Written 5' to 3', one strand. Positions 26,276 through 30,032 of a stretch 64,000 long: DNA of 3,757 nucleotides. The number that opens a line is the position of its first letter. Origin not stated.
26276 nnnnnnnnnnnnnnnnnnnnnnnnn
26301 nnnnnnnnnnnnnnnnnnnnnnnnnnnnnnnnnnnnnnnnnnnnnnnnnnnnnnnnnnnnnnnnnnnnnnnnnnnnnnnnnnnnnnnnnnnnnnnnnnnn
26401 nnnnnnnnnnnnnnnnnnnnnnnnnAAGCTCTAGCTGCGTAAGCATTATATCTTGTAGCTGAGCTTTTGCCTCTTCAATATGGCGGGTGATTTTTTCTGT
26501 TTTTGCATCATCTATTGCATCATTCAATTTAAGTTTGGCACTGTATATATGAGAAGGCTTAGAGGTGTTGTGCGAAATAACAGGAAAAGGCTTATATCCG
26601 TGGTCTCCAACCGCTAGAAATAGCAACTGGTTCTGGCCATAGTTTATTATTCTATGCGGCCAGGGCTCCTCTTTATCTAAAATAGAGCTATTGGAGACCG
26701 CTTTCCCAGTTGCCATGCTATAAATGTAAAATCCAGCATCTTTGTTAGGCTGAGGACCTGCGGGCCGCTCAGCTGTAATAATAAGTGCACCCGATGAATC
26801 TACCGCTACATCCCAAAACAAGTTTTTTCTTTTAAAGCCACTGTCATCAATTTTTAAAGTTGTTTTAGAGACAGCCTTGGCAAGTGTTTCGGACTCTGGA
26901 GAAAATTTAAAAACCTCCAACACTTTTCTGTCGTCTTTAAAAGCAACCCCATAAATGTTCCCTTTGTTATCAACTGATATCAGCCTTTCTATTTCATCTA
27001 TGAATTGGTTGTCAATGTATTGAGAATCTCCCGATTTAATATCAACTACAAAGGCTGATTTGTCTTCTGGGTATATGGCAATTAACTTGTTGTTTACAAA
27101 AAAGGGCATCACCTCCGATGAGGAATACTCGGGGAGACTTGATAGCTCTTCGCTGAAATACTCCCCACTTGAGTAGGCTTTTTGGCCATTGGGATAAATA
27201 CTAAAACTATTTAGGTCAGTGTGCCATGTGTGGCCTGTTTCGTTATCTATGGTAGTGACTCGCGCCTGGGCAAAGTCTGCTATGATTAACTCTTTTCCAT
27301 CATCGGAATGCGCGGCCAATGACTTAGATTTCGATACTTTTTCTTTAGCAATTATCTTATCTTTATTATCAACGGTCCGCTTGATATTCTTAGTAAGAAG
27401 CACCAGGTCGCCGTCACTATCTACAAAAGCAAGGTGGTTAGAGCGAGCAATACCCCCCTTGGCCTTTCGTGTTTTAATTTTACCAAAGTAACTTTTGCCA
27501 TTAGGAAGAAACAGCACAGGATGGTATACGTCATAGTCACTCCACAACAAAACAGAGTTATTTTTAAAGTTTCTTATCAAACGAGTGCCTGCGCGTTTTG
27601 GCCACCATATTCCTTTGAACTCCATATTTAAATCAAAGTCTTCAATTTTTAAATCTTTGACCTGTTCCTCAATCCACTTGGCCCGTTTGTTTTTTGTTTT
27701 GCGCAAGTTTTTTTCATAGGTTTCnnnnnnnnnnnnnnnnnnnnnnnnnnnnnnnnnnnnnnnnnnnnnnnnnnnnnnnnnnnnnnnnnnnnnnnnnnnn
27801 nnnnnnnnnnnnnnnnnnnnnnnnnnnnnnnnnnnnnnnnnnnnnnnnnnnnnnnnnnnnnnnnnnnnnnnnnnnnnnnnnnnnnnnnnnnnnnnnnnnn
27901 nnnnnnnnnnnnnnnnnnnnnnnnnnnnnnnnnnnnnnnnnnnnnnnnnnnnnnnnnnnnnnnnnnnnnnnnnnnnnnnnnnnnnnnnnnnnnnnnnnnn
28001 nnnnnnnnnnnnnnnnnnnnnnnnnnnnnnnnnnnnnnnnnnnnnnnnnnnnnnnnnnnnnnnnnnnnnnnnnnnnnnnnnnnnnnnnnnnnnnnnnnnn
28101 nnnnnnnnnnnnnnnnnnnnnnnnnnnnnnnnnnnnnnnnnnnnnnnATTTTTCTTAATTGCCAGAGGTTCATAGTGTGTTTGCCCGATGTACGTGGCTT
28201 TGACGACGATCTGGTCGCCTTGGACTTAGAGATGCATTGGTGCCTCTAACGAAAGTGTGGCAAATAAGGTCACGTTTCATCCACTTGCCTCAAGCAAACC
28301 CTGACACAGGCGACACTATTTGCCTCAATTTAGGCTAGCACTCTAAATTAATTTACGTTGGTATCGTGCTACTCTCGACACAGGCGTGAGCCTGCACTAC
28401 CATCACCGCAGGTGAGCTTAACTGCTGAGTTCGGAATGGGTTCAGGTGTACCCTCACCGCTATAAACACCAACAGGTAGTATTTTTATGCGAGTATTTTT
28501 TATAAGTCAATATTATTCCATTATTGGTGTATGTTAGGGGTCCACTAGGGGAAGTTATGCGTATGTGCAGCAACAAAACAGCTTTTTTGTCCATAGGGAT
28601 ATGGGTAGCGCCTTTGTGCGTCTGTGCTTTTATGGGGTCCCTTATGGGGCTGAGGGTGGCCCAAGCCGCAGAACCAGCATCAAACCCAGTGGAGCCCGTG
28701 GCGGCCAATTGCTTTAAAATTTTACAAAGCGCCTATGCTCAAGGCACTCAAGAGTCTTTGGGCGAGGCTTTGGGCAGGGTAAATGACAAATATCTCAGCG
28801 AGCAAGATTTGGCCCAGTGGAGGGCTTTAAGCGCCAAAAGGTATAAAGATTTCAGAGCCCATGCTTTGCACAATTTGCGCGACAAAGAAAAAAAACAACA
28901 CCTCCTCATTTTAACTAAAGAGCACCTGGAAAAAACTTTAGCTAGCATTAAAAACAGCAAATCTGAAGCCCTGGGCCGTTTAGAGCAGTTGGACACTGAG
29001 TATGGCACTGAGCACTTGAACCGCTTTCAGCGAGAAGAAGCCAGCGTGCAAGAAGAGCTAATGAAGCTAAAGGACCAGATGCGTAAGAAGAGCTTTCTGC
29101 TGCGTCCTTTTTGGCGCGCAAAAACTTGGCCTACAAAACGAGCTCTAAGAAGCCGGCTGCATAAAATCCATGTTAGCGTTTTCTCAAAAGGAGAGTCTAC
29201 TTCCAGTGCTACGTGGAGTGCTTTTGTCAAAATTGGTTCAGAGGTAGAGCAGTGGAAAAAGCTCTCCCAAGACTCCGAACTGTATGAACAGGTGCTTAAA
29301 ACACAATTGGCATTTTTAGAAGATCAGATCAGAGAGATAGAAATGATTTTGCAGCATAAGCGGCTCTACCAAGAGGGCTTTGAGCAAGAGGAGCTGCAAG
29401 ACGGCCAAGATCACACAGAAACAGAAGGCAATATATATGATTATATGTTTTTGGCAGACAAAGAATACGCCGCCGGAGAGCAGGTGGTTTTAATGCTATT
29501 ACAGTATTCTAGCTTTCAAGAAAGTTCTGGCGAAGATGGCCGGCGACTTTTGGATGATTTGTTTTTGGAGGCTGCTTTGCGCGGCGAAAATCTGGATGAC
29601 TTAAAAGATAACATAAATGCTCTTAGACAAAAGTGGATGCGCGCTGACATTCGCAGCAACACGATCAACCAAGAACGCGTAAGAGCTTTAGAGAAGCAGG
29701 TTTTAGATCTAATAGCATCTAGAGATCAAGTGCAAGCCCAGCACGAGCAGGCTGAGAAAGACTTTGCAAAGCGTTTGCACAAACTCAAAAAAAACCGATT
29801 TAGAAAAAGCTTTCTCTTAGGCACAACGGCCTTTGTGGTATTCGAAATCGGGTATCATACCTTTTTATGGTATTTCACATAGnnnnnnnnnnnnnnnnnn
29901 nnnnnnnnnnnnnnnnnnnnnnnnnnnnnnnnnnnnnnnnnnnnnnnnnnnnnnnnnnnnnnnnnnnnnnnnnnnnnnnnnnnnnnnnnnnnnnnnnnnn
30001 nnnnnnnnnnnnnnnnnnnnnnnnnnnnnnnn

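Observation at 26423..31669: Family 1: three paralogous secreted coiled-coil proteins with mosaic conservation; two form a ~400-bp inverted repeat around the 5S gene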

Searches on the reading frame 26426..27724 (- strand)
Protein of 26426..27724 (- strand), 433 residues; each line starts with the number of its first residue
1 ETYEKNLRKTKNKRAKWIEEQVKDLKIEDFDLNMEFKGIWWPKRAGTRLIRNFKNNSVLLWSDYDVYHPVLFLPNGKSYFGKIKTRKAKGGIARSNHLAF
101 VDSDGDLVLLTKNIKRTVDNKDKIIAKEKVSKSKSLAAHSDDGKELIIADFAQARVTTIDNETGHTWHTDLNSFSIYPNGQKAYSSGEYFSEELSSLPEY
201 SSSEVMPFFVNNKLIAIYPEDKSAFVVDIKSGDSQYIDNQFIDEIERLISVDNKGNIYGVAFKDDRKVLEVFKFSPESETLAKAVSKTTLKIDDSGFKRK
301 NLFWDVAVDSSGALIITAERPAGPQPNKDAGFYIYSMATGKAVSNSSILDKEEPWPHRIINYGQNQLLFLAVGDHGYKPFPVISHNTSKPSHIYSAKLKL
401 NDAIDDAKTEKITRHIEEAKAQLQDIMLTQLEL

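Call 30: search_protein_representatives(alignment_id=A2)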
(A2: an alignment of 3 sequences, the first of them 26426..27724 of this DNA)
Query: 3 sequences, 427 profile positions. Proteins with E-value up to 0.001 (for the whole library): 4; up to 1e-10: 4; up to 1e-30: 4. The best 4 are listed.
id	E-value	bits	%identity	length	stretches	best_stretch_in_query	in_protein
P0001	1.1e-213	726.4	-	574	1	1-425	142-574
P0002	8.6e-194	660.9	-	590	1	1-427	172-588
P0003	3.7e-189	645.6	-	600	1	1-427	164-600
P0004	1.9e-81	290.7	-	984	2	46-425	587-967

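Call 32: list_cluster_members(proteins=[P0004])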
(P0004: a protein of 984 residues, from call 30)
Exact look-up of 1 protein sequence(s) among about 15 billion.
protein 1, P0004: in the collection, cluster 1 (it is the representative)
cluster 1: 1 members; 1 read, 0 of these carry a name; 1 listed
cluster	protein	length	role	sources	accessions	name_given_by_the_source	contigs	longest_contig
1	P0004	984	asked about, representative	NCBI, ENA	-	-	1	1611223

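Call 33: search_protein_families(library=pfam, proteins=[P0004], max_evalue=0.1)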
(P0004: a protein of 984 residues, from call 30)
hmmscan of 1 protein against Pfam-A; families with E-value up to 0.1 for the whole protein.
P0004 (984 aa): 5 families
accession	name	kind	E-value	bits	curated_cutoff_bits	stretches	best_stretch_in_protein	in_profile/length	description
PF20030.5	bpMoxR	-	2.1e-19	69.8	27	1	64-239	4-166/205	MoxR domain in the MoxR-vWA-beta-propeller ternary systems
PF07728.20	AAA_5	-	8.6e-10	39.2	22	1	93-233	1-139/139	AAA domain (dynein-related subfamily)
PF07726.17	AAA_3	-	6.9e-05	23.2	27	1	93-235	1-131/131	ATPase family associated with various cellular activities (AAA)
PF12775.13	AAA_7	-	0.018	15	25.8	1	79-141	21-81/181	P-loop containing dynein motor region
PF07926.17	TPR_MLP1_2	-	0.086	13.3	36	0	504-552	80-128/129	TPR/MLP1/MLP2-like protein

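Call 34: search_protein_families(library=ncbifam, proteins=[P0004], max_evalue=0.1)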
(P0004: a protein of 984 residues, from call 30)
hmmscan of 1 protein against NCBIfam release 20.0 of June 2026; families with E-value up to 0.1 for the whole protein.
P0004 (984 aa): 1 family
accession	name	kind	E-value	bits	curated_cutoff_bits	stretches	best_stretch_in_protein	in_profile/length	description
NF010054.0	PRK13531.1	equivalog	1e-10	41.3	681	1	67-215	15-159/498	ATPase RavA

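Call 35: find_encoding_contigs(protein=P0004, flank=10000, max_places=3)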
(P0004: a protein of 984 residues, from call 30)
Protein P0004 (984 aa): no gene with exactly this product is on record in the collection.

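Call 36: find_homologous_proteins(query=P0004, max_evalue=0.001)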
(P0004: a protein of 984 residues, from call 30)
Query P0004 (984 aa): 53 proteins with E <= 0.001 among 8000 candidates.
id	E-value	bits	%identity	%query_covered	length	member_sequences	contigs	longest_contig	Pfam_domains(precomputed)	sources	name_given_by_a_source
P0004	0.0e+0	2177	100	100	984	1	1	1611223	PF20030.6,PF07728.21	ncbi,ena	-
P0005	3.9e-217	742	44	92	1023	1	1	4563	PF20030.6,PF07728.21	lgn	-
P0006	1.4e-177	611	54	54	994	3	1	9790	PF20030.6,PF07726.18,PF07728.21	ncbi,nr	ncbi:MAG: AAA family ATPase [Bdellovibrionales bacterium]|nr:AAA family ATPase [Bdellovibrionales ba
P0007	3.6e-163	563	51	56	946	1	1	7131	PF20030.6,PF07728.21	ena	-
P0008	4.3e-150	520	50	52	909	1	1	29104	PF20030.6,PF07726.18,PF07728.21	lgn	-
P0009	5.1e-149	516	55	45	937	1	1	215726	PF20030.6,PF07726.18,PF07728.21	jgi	jgi:MoxR-like ATPase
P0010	7.3e-148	513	47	56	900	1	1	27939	PF20030.6,PF07726.18,PF07728.21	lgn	-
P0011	1.8e-147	511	51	50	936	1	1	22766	PF20030.6,PF07726.18,PF07728.21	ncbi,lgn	-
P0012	4.4e-146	507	51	51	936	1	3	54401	PF20030.6,PF07726.18,PF07728.21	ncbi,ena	-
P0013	5.9e-146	506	46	59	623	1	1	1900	PF20030.6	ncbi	ncbi:MAG: hypothetical protein AAF203_09390, partial [Pseudomonadota bacterium]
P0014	2.8e-143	497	53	44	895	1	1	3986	PF20030.6,PF07726.18,PF07728.21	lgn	-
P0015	4.9e-141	490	49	48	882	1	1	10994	PF20030.6,PF07728.21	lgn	-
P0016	1.2e-138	482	48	51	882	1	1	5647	PF20030.6,PF07728.21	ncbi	-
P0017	9.5e-138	479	48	47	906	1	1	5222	PF20030.6,PF07728.21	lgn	-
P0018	5.6e-137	477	43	59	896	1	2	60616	PF20030.6,PF07728.21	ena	-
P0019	6.5e-135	470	49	47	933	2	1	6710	PF20030.6,PF07728.21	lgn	-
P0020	2.5e-134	468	48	48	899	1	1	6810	PF20030.6,PF07728.21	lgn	-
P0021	2.0e-133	465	51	48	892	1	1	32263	PF20030.6,PF07728.21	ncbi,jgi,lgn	-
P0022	6.5e-133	463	42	59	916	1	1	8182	PF20030.6,PF07728.21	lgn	-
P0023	7.6e-133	463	55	41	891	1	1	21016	PF20030.6,PF07728.21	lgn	-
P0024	8.1e-132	459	45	53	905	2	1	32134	PF20030.6,PF07728.21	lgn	-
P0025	2.3e-130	455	53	41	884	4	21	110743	PF20030.6,PF07728.21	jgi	jgi:MoxR-like ATPase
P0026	3.0e-130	454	48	47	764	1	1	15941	PF20030.6,PF03781.23,PF07728.21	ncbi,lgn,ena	-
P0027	1.2e-129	452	49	46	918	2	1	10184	PF20030.6,PF07728.21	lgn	-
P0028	1.4e-129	452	51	44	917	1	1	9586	PF20030.6,PF07728.21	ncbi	-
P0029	1.8e-129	452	47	50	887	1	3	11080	PF20030.6,PF07728.21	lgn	-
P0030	3.5e-128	447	49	44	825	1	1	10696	PF20030.6,PF03781.23,PF07728.21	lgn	-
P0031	1.3e-127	446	50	45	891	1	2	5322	PF20030.6,PF07728.21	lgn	-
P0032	1.2e-126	442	47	46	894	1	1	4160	PF20030.6,PF07728.21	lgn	-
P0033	2.5e-126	441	41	57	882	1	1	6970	PF20030.6,PF07728.21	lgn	-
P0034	4.5e-126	440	43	56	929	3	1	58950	PF20030.6,PF07728.21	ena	-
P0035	1.2e-125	439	44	53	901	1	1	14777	PF20030.6,PF07728.21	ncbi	-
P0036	1.3e-125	439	49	45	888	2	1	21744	PF20030.6,PF07728.21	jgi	jgi:MoxR-like ATPase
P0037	8.8e-124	433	45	51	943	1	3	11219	PF20030.6,PF07728.21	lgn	-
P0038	4.0e-122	427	40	61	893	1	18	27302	PF20030.6,PF07728.21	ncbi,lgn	-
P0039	2.0e-114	402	40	57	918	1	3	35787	PF20030.6,PF07728.21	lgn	-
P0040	1.0e-112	396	44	46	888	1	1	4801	PF20030.6,PF07728.21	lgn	-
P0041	1.1e-111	393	44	48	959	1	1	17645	PF20030.6,PF07728.21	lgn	-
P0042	7.5e-111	390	53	37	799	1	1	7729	PF20030.6,PF03781.23,PF07728.21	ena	-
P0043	7.0e-110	387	40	55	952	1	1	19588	PF20030.6,PF07728.21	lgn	-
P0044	4.4e-109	384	46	42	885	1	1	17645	PF20030.6,PF07728.21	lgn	-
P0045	4.4e-104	368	46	41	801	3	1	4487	PF20030.6,PF07726.18,PF07728.21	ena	-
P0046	1.4e-100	356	39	52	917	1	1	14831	PF20030.6,PF07728.21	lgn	-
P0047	2.1e-100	355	42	47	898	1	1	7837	PF20030.6,PF07728.21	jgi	jgi:MoxR-like ATPase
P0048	8.7e-100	353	41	48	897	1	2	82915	PF20030.6,PF07728.21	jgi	jgi:MoxR-like ATPase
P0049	6.2e-99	351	41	48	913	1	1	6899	PF20030.6,PF07728.21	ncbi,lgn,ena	-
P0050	3.5e-98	348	44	38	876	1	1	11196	PF20030.6,PF07728.21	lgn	-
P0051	6.7e-98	347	41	50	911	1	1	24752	PF20030.6,PF07728.21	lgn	-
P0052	1.8e-97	346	38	51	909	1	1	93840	PF20030.6,PF07728.21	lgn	-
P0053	1.1e-95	340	40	47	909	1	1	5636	PF20030.6,PF07728.21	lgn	-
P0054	5.7e-93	331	42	47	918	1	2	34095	PF20030.6,PF07728.21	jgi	jgi:MoxR-like ATPase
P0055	2.4e-84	302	37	49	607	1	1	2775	PF20030.6,PF07728.21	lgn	-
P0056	2.0e-39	154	33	37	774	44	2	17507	PF20030.6,PF07728.21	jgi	jgi:MoxR-like ATPase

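Call 43: find_encoding_contigs(protein=P0009, flank=10000, max_places=2)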
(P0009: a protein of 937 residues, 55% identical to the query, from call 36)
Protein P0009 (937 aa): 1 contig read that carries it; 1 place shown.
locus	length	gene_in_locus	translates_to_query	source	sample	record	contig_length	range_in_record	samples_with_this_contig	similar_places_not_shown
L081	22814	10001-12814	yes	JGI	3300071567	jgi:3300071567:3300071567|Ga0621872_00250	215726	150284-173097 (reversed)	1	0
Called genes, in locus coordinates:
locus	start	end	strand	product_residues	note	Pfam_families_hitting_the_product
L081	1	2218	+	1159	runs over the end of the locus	-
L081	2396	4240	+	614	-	PF22148:Fervidolysin_NPro-like, PF00082:Peptidase_S8, PF07238:PilZ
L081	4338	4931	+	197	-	PF04264:YceI (weak)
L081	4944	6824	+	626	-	PF03169:OPT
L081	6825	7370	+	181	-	PF02525:Flavodoxin_2, PF03358:FMN_red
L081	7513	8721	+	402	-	-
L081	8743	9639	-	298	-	-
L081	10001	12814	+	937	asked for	PF20030:bpMoxR, PF07726:AAA_3 (weak), PF07728:AAA_5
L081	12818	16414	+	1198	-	-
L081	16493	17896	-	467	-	PF07394:DUF1501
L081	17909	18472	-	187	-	-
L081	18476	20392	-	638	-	-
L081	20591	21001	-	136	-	-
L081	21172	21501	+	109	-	-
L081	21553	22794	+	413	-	PF14224:DUF4331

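Call 44: find_encoding_contigs(protein=P0025, flank=10000, max_places=2)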
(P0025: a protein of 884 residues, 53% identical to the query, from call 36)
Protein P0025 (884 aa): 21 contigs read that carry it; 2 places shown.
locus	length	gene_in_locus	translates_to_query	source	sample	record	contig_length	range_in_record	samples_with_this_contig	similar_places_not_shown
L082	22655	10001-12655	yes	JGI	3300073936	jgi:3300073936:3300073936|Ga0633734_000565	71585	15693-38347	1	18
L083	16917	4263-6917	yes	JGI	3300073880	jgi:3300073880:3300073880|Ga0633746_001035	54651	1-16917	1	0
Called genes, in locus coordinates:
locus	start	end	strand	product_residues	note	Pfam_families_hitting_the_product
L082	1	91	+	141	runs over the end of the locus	PF00210:Ferritin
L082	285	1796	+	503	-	PF02463:SMC_N (faint), PF00005:ABC_tran, PF13191:AAA_16 (faint), PF13304:AAA_21 (faint), PF13401:AAA_22 (faint), PF00005:ABC_tran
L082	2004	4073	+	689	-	-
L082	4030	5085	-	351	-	PF00150:Cellulase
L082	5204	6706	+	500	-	-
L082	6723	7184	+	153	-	-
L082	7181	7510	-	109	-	-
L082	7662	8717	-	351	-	PF10503:Esterase_PHB (faint)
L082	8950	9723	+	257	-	-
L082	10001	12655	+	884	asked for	PF20030:bpMoxR, PF07728:AAA_5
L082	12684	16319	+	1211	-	-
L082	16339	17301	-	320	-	-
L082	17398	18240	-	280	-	PF01996:F420_ligase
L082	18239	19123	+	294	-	PF03734:YkuD, PF24125:Cds6_C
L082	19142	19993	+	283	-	PF03631:Virul_fac_BrkB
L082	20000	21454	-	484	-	PF01435:Peptidase_M48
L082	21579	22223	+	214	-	PF12804:NTP_transf_3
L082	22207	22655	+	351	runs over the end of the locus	PF02625:XdhC_CoxI, PF13478:XdhC_C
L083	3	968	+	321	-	?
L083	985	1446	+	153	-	-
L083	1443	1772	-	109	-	-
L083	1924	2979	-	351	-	PF10503:Esterase_PHB (faint)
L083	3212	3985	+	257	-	-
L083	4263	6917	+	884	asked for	PF20030:bpMoxR, PF07728:AAA_5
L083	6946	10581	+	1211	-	-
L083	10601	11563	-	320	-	-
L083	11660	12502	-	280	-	PF01996:F420_ligase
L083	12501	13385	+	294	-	PF03734:YkuD, PF24125:Cds6_C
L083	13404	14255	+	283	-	PF03631:Virul_fac_BrkB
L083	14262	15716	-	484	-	PF01435:Peptidase_M48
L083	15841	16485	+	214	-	PF12804:NTP_transf_3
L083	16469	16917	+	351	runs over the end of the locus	PF02625:XdhC_CoxI, PF13478:XdhC_C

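Call 45: find_encoding_contigs(protein=P0005, flank=10000, max_places=2)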
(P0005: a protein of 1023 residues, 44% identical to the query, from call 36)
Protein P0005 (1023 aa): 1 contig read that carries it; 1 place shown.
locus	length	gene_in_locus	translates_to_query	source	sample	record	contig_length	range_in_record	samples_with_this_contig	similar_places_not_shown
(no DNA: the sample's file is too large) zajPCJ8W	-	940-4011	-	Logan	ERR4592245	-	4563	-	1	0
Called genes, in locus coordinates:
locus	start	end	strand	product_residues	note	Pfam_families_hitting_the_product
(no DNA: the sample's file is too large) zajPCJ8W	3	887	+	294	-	?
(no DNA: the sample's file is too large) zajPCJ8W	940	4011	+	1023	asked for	PF20030:bpMoxR, PF07728:AAA_5 (weak)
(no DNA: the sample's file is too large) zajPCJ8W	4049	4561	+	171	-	?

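Call 66: find_homologous_proteins(query=L081:14885-16411:+, max_evalue=0.001)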
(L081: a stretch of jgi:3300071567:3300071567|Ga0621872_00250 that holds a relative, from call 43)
Query L081:14885-16411:+ (509 aa): 3 proteins with E <= 0.001 among 8000 candidates.
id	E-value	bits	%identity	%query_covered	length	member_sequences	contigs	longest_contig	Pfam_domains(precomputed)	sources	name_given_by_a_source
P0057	3.0e-253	859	75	100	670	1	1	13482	PF13519.13,PF05762.21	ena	-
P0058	6.6e-230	782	93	74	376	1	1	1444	-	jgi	jgi:hypothetical protein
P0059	3.1e-99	351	36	100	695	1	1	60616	-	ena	-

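Call 88: find_related_loci(query=A3, collection=metagenome_contigs, flank=8000)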
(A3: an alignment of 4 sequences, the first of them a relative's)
Query A3 (984 aa) in metagenome_contigs; peptide patterns used: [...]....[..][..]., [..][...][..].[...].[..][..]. (x = any residue, [..] = any of these).
600 stretches matched a pattern, but none encodes a relative of the query by tblastn (E <= 1e-3).

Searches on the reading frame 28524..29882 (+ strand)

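Call 7: search_protein_families(library=pfam, proteins=[window:28524-29882:+], max_evalue=1)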
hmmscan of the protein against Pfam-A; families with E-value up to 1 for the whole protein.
window:28524-29882:+ (452 aa): 1 family
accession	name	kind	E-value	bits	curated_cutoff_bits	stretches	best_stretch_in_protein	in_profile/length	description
PF01956.21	EMC3_TMCO1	-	0.33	11.2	27.1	0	136-191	39-95/169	Integral membrane protein EMC3/TMCO1-like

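Call 8: search_protein_families(library=ncbifam, proteins=[window:28524-29882:+], max_evalue=1)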
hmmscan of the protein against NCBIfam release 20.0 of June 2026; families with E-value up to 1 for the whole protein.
window:28524-29882:+ (452 aa): 0 families
